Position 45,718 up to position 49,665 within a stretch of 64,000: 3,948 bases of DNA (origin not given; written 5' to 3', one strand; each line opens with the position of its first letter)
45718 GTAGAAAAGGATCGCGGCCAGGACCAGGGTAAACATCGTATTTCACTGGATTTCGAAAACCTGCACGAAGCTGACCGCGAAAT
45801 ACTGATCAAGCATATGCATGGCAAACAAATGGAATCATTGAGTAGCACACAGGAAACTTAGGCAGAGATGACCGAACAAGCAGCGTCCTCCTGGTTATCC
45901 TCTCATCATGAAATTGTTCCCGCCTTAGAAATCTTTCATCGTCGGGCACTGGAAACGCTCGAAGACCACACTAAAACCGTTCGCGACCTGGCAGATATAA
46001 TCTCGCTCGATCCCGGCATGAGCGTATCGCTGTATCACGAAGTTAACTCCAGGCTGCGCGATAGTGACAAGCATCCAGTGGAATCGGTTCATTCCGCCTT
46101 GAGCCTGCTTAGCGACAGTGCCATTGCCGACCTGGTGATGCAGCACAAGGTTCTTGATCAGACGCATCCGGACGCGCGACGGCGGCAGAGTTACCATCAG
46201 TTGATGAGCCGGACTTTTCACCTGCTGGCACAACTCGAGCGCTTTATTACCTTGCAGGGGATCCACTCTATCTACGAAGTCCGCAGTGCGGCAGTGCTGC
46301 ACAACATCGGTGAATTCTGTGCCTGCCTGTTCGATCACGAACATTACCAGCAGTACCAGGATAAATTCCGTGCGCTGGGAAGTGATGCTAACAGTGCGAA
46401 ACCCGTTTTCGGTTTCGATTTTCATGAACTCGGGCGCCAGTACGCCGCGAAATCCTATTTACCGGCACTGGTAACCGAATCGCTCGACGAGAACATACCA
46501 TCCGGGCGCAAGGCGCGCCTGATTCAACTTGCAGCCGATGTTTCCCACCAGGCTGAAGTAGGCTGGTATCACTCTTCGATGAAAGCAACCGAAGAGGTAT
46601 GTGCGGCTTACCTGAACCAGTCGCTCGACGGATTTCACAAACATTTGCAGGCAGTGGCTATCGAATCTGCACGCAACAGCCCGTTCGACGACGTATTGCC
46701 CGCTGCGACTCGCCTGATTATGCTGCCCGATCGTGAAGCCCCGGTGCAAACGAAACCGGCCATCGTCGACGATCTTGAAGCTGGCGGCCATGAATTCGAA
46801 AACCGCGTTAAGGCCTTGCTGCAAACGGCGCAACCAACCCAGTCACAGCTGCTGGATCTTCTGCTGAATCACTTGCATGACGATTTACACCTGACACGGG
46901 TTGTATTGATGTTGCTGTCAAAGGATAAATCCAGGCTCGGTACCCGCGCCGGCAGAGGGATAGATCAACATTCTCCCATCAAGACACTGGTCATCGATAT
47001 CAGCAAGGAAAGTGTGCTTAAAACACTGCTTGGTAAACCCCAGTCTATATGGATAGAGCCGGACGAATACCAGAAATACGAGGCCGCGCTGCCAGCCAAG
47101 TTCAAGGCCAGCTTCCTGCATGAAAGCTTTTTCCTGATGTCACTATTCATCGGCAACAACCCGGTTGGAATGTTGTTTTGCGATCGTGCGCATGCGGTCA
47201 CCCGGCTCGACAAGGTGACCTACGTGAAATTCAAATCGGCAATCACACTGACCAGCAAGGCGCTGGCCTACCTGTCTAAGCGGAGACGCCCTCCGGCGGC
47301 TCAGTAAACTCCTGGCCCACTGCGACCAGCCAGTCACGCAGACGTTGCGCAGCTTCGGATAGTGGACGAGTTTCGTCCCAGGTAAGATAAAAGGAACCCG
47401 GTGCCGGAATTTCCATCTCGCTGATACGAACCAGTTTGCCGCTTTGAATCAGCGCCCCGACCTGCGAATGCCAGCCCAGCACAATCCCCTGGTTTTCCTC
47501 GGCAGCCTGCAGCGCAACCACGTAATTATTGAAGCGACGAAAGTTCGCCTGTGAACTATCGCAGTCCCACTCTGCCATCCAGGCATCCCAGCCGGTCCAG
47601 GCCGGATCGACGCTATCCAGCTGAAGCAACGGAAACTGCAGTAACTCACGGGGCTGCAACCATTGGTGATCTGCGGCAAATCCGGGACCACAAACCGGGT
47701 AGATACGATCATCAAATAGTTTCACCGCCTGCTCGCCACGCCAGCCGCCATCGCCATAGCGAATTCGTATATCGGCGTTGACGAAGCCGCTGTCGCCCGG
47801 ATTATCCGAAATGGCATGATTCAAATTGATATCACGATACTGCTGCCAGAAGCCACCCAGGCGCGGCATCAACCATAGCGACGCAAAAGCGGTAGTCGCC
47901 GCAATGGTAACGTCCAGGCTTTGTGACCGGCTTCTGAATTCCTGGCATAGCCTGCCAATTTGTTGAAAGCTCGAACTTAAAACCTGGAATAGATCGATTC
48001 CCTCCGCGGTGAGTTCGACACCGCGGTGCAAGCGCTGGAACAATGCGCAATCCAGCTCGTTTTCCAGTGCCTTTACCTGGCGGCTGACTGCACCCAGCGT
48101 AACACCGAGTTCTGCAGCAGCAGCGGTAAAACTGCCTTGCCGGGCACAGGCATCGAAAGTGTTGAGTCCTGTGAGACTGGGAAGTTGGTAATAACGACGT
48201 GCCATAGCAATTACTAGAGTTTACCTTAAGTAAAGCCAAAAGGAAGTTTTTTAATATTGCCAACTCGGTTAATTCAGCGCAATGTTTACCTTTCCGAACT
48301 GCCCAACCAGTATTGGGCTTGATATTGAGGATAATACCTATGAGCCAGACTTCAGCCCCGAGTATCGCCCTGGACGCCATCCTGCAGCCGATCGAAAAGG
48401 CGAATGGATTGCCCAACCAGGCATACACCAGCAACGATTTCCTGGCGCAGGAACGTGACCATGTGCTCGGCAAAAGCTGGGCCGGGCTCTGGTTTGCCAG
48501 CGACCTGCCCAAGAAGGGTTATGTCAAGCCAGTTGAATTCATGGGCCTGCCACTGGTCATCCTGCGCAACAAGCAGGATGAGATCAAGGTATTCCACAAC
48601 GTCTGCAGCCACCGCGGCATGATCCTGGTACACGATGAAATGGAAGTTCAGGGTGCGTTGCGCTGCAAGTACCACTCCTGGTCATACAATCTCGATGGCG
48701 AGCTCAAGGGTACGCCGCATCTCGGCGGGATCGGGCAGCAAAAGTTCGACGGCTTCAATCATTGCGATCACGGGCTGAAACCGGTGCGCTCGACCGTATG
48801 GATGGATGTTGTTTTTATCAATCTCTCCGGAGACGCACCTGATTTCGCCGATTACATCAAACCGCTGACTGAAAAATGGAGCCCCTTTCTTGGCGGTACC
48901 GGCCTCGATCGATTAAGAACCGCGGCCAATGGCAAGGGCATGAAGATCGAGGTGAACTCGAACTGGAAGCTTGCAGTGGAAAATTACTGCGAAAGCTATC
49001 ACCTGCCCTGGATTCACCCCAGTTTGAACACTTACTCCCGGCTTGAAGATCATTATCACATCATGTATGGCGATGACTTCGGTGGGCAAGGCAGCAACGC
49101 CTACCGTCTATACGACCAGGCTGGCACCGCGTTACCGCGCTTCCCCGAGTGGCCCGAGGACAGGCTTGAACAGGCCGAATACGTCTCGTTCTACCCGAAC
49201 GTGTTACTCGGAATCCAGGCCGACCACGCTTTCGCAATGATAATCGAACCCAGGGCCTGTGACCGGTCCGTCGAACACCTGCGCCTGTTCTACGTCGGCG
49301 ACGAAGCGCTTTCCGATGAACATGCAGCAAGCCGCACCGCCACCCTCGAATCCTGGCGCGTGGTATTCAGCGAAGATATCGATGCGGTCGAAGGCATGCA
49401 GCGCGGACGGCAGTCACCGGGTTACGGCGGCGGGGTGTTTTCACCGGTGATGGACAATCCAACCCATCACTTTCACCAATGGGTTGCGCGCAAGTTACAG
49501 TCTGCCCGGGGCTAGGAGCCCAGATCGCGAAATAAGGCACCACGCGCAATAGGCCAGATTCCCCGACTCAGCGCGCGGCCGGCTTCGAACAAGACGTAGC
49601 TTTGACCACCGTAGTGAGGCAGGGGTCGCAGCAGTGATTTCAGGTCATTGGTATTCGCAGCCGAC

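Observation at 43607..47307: Second-stator-like MotA/MotB pair followed by PilZ and HDOD proteins in one co-directional block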

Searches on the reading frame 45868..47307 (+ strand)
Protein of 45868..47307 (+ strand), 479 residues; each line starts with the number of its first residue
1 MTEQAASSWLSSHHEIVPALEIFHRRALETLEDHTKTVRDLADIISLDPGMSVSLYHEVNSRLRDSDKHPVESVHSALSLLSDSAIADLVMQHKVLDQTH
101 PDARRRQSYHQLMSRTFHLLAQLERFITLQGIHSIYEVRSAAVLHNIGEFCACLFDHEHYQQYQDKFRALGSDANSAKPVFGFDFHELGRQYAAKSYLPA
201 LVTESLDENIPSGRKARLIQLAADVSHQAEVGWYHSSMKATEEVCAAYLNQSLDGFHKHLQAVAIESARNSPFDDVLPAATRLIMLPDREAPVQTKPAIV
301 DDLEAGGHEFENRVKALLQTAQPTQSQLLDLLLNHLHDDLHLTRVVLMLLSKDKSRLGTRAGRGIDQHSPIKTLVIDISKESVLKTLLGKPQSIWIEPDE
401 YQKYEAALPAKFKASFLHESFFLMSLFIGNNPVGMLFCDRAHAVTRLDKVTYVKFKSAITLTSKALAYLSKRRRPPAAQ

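Call 3: search_protein_families(library=pfam, proteins=[window:45868-47307:+], max_evalue=0.01)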
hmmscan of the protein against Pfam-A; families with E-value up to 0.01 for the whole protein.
window:45868-47307:+ (479 aa): 1 family
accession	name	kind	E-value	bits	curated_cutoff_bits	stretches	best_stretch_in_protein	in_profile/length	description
PF08668.18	HDOD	-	7.9e-14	52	22.9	1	22-205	6-189/196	HDOD domain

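Call 4: search_protein_families(library=ncbifam, proteins=[window:45868-47307:+], max_evalue=0.01)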
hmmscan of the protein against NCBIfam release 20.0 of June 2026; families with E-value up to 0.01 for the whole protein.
window:45868-47307:+ (479 aa): 0 families

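Call 27: find_homologous_proteins(query=window:45868-47304:+)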
Query window:45868-47304:+ (479 aa): 126 proteins with E <= 0.001 among 8000 candidates; the best 120 are listed.
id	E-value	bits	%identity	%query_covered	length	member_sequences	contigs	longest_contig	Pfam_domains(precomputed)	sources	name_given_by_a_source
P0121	0.0e+0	1050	98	100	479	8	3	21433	PF08668.19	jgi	-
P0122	6.0e-294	993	92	100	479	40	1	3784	PF08668.19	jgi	jgi:hypothetical protein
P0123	9.1e-257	870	80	100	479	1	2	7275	PF08668.19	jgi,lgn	-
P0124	8.8e-255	864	80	99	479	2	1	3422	PF08668.19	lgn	-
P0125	3.7e-254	861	80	99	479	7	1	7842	PF08668.19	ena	-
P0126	8.4e-249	844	80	99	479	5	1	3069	PF08668.19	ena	-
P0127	2.4e-248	842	79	99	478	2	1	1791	PF08668.19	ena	-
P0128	1.2e-244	830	77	99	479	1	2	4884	PF08668.19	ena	-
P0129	2.2e-239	813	75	98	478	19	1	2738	PF08668.19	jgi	jgi:hypothetical protein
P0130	3.0e-239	812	75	98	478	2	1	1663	PF08668.19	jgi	jgi:HD-like signal output (HDOD) protein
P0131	4.6e-236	802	74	99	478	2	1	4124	PF08668.19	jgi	-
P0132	3.7e-234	796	74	98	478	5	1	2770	PF08668.19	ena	-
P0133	3.6e-233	792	73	99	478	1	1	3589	PF08668.19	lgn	-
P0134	1.5e-231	787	73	100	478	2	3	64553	PF08668.19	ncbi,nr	ncbi:MAG: HDOD domain-containing protein [Gammaproteobacteria bacterium]|nr:HDOD domain-containing p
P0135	7.2e-231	785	71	100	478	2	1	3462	PF08668.19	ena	-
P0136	1.9e-230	783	72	98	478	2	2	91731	PF08668.19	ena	-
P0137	1.9e-230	783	72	100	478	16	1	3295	PF08668.19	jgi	jgi:hypothetical protein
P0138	8.6e-230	781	73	99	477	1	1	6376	PF08668.19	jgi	jgi:HD-like signal output (HDOD) protein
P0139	1.5e-229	780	70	100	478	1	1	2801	PF08668.19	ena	-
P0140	3.0e-229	779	71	99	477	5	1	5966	PF08668.19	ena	-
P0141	1.1e-228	778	72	100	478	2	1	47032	PF08668.19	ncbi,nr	ncbi:MAG: HDOD domain-containing protein [Gammaproteobacteria bacterium]|nr:HDOD domain-containing p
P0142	1.9e-228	777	71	99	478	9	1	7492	PF08668.19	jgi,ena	-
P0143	2.1e-228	777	71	99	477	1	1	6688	PF08668.19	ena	-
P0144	4.9e-228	775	73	99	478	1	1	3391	PF08668.19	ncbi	-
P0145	5.9e-228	775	73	99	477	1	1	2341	PF08668.19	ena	-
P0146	5.6e-227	772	70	99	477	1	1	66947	PF08668.19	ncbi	-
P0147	6.2e-226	768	73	100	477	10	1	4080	PF08668.19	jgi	-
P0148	4.8e-225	766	72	99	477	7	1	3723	PF08668.19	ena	-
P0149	5.0e-225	765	69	99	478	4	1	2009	PF08668.19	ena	-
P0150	1.2e-224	764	71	100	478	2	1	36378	PF08668.19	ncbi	-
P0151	1.3e-224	764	70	99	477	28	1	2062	PF08668.19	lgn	-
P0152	9.2e-224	761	71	100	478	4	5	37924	PF08668.19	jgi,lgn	jgi:hypothetical protein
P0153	1.6e-223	760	72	99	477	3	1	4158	PF08668.19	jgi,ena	jgi:HD-like signal output (HDOD) protein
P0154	9.2e-223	758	72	99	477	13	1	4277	PF08668.19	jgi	-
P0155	2.1e-222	757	72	99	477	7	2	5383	PF08668.19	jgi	jgi:HD-like signal output (HDOD) protein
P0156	8.8e-222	755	70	100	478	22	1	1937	PF08668.19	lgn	-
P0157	3.5e-221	753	72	99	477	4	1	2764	PF08668.19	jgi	jgi:HD-like signal output (HDOD) protein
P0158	4.2e-221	753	72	99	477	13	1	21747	PF08668.19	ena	-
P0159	5.1e-221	752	72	99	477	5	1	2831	PF08668.19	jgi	-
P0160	1.1e-220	751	71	99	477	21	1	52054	PF08668.19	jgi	jgi:hypothetical protein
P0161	1.7e-220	751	69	100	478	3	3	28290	PF08668.19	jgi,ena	-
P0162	2.8e-220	750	72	97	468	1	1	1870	PF08668.19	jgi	jgi:HD-like signal output (HDOD) protein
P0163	1.1e-219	748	70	98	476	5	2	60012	PF08668.19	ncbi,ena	-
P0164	6.4e-219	745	71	99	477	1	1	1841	PF08668.19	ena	-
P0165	2.0e-218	744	69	100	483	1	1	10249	PF08668.19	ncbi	-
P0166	1.4e-217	741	69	99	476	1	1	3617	PF08668.19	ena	-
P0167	6.0e-217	739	69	100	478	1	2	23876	PF08668.19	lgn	-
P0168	1.3e-213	728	69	99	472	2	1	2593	PF08668.19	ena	-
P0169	1.5e-212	724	68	99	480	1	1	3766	PF08668.19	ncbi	-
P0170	4.3e-212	723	69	99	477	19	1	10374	PF08668.19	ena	-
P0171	1.4e-209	715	65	100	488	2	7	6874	PF08668.19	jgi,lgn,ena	-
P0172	3.1e-209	713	67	100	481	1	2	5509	PF08668.19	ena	-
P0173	9.8e-209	712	63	100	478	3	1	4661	PF08668.19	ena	-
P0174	1.3e-208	711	65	98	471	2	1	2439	PF08668.19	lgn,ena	-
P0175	3.1e-205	700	65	100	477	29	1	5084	PF08668.19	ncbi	-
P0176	6.0e-204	696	65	99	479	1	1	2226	PF08668.19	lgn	-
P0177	1.1e-202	692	63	98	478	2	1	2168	PF08668.19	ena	-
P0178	2.1e-202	691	63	100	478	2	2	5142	PF08668.19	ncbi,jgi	ncbi:MAG: HDOD domain-containing protein [Gammaproteobacteria bacterium]|jgi:hypothetical protein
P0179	1.5e-199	681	64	99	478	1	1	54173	PF08668.19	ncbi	-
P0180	7.1e-197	673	74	84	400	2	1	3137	PF08668.19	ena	-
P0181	7.9e-196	669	62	99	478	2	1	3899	PF08668.19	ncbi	-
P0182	1.5e-195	668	63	100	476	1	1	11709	PF08668.19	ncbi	-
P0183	1.9e-195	668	63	100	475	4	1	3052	PF08668.19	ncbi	-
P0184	5.2e-195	667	62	99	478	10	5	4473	PF08668.19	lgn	-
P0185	4.3e-194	664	63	99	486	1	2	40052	PF08668.19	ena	-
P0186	5.5e-192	657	62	100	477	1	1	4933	PF08668.19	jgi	-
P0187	8.1e-192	656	64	99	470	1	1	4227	PF08668.19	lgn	-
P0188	1.3e-191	655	63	99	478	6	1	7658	PF08668.19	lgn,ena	-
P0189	1.8e-191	655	61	99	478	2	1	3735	PF08668.19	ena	-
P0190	6.9e-191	653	63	99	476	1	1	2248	PF08668.19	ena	-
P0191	1.2e-190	652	62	100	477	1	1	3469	PF08668.19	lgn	-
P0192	6.9e-190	650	61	97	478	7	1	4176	PF08668.19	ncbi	-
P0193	8.1e-190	649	60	99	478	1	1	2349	PF08668.19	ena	-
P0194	1.3e-189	649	71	85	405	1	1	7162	PF08668.19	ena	-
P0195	3.1e-189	647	72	83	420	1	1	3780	PF08668.19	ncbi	-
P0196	4.7e-189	647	61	99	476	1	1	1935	PF08668.19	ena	-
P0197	1.4e-188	645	61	99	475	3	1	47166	PF08668.19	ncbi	-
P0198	1.6e-188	645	59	99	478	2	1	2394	PF08668.19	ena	-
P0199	3.7e-188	644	62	99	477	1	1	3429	PF08668.19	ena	-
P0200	1.4e-185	635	61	99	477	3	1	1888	PF08668.19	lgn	-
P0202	2.0e-182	625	60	100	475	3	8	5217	PF08668.19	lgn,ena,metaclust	metaclust:\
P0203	3.9e-181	621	69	82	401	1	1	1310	PF08668.19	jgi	jgi:hypothetical protein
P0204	7.6e-180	617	64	89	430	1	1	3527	PF08668.19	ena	-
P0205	1.7e-179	615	62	96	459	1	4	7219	PF08668.19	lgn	-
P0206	2.0e-179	615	71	83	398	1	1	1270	PF08668.19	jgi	-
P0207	4.7e-167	574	55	99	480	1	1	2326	PF08668.19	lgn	-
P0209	5.5e-159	548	53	99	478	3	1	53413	PF08668.19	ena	-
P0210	6.2e-158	544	61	80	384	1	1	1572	PF08668.19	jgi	jgi:hypothetical protein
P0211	6.9e-155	534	53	99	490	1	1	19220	PF08668.19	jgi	-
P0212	9.4e-151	521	51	97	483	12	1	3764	PF08668.19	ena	-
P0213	3.2e-150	519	67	68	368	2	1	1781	PF08668.19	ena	-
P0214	5.9e-148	511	51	100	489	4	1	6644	PF08668.19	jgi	-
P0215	9.5e-148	511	51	99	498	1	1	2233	PF08668.19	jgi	-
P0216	6.4e-146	505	49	99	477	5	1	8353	PF08668.19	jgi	jgi:HD-like signal output (HDOD) protein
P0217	5.4e-144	498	50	99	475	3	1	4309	PF08668.19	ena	-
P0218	2.6e-143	496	48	99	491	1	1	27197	PF08668.19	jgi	-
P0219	4.5e-143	495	50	99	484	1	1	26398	PF08668.19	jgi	jgi:HD-like signal output (HDOD) protein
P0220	3.5e-142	492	49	98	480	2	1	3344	PF08668.19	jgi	-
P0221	1.9e-140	487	49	97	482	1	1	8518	PF08668.19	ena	-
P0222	3.5e-138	479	49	97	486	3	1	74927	PF08668.19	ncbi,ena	-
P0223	9.4e-138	478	48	99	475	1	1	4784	PF08668.19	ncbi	-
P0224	1.2e-137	478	48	99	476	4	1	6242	PF08668.19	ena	-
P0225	4.7e-135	469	76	57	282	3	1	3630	PF08668.19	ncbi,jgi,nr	ncbi:MAG: HDOD domain-containing protein [Gammaproteobacteria bacterium]|nr:HDOD domain-containing p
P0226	8.3e-135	468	46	100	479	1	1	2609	PF08668.19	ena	-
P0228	3.9e-126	440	46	99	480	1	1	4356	PF08668.19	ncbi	-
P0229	1.1e-125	438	44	100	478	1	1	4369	PF08668.19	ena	-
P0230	2.7e-124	433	44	100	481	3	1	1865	PF08668.19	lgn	-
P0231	1.0e-121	425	42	99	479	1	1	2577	PF08668.19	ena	-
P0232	3.8e-114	400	41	99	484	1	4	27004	PF08668.19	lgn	-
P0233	1.9e-113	398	41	99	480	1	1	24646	PF08668.19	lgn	-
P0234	6.2e-113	396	42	99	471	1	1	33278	PF08668.19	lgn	-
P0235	7.4e-113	396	41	99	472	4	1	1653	PF08668.19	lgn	-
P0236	3.0e-110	387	42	99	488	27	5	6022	PF08668.19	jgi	jgi:HD-like signal output (HDOD) protein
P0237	2.5e-109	384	78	46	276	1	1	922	PF08668.19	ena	-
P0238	7.0e-109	383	40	100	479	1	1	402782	PF08668.19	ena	-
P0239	2.1e-108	381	41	99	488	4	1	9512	PF08668.19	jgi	jgi:HD-like signal output (HDOD) protein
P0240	1.1e-107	379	40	99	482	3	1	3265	PF08668.19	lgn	-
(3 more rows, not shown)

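Call 35: predict_structure(alignment_id=A2)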
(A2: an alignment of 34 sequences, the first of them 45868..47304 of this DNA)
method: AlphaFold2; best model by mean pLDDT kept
length: 479 residues; sequences in the alignment: 34
mean_pLDDT: 85.8   pTM: 0.82
mean pLDDT of the five models: 85.8, 85.6, 85.1, 84.8, 84.1
residues with pLDDT >= 90: 264; 70-90: 161; 50-70: 30; < 50: 24
segments of 3 or more residues with pLDDT < 50: 286-306, 477-479
pLDDT, mean of each block of 10 residues (from residue 1): 88 88 95 91 95 96 91 94 92 90 90 93 89 81 95 94 82 73 93 94 85 87 90 84 88 84 88 73 51 38 53 89 89 92 93 92 85 89 89 90 88 86 93 93 76 94 92 59
secondary structure, 60 per line:
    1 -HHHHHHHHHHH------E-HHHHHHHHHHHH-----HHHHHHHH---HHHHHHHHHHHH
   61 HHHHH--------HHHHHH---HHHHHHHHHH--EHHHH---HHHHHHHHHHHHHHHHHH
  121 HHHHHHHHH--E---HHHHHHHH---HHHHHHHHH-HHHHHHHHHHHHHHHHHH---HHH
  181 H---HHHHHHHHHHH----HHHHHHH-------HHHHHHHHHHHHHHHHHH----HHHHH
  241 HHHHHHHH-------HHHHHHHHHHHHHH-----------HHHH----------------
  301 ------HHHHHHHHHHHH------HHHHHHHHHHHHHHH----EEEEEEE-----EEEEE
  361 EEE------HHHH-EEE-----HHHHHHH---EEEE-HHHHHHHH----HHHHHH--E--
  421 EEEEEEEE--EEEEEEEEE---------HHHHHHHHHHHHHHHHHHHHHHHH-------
elements in order: H2-12 H21-32 H38-45 H49-65 H74-79 H83-92 H96-99 H103-129 H136-143 H147-155 H157-174 H178-181 H185-195 H200-206 H214-231 H236-248 H256-269 H281-284 H307-318 H325-339 E344-350 E356-363 H370-373 E375-377 H383-389 E393-396 H398-405 H410-415 E421-428 E431-439 H449-472

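Call 38: fold_search(model_id=the predicted structure, library=pdb)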
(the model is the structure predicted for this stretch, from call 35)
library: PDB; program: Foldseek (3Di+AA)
matches with E <= 10: 831; with E <= 0.001: 40
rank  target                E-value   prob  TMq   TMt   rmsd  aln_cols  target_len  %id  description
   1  3p3q_B                7.0e-07  1.00  0.39  0.68   4.3       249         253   17  Crystal Structure of MmoQ Response regulator from Methylococcus capsulatus str. Bath at the resolution 2.4A, Northeast (released 2010-11-10)
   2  3p3q_A                1.3e-06  1.00  0.40  0.74   4.3       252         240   19  Crystal Structure of MmoQ Response regulator from Methylococcus capsulatus str. Bath at the resolution 2.4A, Northeast (released 2010-11-10)
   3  3ljx                  3.3e-06  1.00  0.37  0.64   4.9       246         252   17  Crystal Structure of MmoQ Response regulator (fragment 20-298) from Methylococcus capsulatus str. Bath, Northeast Struct (released 2010-02-16)
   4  3hc1                  1.1e-05  1.00  0.32  0.49  13.2       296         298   17  Crystal structure of HDOD domain protein with unknown function (NP_953345.1) from GEOBACTER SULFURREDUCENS at 1.90 A res (released 2009-06-02)
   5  3oov_A                3.0e-05  1.00  0.29  0.77   3.3       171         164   18  Crystal structure of a methyl-accepting chemotaxis protein, residues 122 to 287 (released 2010-09-08)
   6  3m1t                  3.0e-05  1.00  0.29  0.47  11.1       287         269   17  Crystal structure of Putative phosphohydrolase (YP_929327.1) from Shewanella amazonensis SB2B at 1.62 A resolution (released 2010-03-31)
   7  3ci6_B                3.7e-05  1.00  0.28  0.69   4.3       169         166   13  Crystal structure of the GAF domain from Acinetobacter phosphoenolpyruvate-protein phosphotransferase (released 2008-05-13)
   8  3oov_B                8.1e-05  1.00  0.27  0.72   3.8       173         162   16  Crystal structure of a methyl-accepting chemotaxis protein, residues 122 to 287 (released 2010-09-08)
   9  1vqr_A                8.5e-05  1.00  0.41  0.64   6.7       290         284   14  Crystal structure of a virulence factor (cj0248) from campylobacter jejuni subsp. jejuni at 2.25 A resolution (released 2004-12-28)
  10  6oap_B                1.2e-04  1.00  0.28  0.43  15.7       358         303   11  Crystal structure of a dual sensor histidine kinase in the green-light absorbing Pg state (released 2019-09-18)
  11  6ob8_B                1.2e-04  1.00  0.27  0.40  16.1       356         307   11  Crystal structure of a dual sensor histidine kinase in green light illuminated state (released 2019-09-18)
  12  6oap_A                1.3e-04  1.00  0.29  0.44  15.8       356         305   11  Crystal structure of a dual sensor histidine kinase in the green-light absorbing Pg state (released 2019-09-18)
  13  1vqr_C                1.5e-04  1.00  0.36  0.57   9.4       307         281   15  Crystal structure of a virulence factor (cj0248) from campylobacter jejuni subsp. jejuni at 2.25 A resolution (released 2004-12-28)
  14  6ob8_A                1.7e-04  1.00  0.28  0.41  16.0       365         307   11  Crystal structure of a dual sensor histidine kinase in green light illuminated state (released 2019-09-18)
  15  6oaq_A                1.8e-04  1.00  0.28  0.42  13.3       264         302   11  Crystal structure of a dual sensor histidine kinase in BeF3- bound state (released 2019-09-18)
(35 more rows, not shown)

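Call 56: search_protein_families(library=padloc, proteins=[window:45868-47307:+], max_evalue=0.01)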
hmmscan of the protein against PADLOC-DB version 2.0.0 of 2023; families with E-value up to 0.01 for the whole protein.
window:45868-47307:+ (479 aa): 0 families

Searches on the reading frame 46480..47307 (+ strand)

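Call 25: search_protein_families(library=pfam, proteins=[window:46480-47307:+], max_evalue=10)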
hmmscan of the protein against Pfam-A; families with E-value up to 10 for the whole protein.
window:46480-47307:+ (275 aa): 1 family
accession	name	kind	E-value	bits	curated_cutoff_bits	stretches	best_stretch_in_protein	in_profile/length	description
PF13942.11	Lipoprotein_20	-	0.059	13.8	27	1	27-127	15-113/175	YfhG lipoprotein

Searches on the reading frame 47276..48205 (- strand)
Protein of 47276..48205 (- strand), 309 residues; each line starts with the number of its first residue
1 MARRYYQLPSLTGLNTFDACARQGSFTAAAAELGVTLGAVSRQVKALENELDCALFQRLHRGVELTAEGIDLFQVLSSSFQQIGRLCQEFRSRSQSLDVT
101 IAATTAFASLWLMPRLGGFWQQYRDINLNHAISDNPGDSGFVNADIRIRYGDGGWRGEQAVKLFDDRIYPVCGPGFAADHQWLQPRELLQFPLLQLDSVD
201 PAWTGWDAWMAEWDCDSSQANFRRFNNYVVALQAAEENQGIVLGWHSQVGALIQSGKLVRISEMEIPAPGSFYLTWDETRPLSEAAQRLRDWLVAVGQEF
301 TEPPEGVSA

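Call 3: search_protein_families(library=pfam, proteins=[window:47276-48205:-], max_evalue=0.01)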
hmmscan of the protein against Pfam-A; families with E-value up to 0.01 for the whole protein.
window:47276-48205:- (309 aa): 2 families
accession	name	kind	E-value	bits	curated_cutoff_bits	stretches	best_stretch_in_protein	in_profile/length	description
PF03466.25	LysR_substrate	-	1.3e-24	87.2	28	1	98-296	7-207/209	LysR substrate binding domain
PF00126.33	HTH_1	-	4.2e-21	75.1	26.6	1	13-69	3-59/60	Bacterial regulatory helix-turn-helix protein, lysR family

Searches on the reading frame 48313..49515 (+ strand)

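Call 3: search_protein_families(library=pfam, proteins=[window:48313-49515:+], max_evalue=0.01)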
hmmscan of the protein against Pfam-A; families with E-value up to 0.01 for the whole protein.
window:48313-49515:+ (400 aa): 2 families
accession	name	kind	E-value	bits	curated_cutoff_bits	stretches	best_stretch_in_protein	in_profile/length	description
PF00848.25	Ring_hydroxyl_A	-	1.2e-40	140.1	24.9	1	203-396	3-207/208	Ring hydroxylating alpha subunit (catalytic domain)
PF00355.32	Rieske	-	2.3e-17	63.1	20.3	1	56-138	2-82/88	Rieske [2Fe-2S] domain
